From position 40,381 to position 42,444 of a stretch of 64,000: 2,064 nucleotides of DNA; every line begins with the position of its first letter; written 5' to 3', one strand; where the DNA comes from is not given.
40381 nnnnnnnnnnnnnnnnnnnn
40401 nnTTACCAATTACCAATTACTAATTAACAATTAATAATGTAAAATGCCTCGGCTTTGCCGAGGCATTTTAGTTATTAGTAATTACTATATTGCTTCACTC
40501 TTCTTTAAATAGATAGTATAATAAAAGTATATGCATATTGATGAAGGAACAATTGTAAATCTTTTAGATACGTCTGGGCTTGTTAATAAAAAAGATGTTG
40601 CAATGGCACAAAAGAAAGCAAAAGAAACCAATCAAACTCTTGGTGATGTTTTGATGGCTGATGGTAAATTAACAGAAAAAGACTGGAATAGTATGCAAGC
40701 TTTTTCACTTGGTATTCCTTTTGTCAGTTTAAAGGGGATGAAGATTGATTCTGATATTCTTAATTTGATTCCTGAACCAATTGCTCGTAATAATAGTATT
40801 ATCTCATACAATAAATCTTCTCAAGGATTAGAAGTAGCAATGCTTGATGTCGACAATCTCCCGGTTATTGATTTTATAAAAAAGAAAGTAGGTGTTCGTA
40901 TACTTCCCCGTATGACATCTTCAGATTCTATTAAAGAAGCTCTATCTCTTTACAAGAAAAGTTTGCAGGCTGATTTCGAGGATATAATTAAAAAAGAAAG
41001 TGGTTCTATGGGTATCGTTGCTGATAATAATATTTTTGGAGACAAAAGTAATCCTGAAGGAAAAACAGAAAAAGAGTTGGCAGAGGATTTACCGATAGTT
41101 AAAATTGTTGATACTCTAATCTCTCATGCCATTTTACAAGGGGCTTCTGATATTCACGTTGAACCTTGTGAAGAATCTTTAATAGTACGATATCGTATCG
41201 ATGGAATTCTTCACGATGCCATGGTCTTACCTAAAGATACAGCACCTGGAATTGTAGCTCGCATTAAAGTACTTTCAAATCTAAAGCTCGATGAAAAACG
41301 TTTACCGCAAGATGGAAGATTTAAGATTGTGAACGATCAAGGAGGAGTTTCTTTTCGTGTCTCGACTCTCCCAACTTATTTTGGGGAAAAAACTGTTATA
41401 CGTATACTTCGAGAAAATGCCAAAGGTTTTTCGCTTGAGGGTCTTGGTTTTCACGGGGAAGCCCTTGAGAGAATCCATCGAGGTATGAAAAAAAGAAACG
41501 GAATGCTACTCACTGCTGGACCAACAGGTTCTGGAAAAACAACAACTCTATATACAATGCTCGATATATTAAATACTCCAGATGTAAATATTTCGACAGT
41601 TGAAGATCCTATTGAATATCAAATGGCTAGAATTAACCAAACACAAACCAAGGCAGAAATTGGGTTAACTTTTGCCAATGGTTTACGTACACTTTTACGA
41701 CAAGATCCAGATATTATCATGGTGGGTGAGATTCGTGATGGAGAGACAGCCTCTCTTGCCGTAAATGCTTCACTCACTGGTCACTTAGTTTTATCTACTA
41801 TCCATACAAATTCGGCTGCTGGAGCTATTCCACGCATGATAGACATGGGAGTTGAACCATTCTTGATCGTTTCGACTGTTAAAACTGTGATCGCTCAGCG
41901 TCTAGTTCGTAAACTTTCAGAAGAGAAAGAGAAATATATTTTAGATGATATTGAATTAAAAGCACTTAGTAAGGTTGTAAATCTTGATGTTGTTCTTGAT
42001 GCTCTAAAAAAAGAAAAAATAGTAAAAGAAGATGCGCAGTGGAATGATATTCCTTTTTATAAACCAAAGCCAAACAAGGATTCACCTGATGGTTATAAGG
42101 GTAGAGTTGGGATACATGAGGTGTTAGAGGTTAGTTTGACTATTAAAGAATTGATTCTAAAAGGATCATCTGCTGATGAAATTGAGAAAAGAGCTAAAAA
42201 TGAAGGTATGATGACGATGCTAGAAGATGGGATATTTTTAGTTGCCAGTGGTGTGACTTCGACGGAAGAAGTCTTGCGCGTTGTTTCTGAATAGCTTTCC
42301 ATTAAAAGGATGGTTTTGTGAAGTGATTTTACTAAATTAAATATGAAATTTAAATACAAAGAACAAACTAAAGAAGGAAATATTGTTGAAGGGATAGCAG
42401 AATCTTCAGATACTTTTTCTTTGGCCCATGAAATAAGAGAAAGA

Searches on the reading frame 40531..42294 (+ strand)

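Call 18: search_protein_families(library=pfam, proteins=[window:40531-42294:+])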
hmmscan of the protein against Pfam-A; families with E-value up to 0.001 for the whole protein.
window:40531-42294:+ (587 aa): 2 families
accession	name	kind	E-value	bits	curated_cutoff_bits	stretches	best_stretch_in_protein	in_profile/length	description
PF00437.27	T2SSE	-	8.1e-121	403.6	24.9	1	183-583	2-370/370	Type II/IV secretion system protein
PF05157.20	MshEN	-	2.1e-10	40.9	23.1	1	60-143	1-85/90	MshEN domain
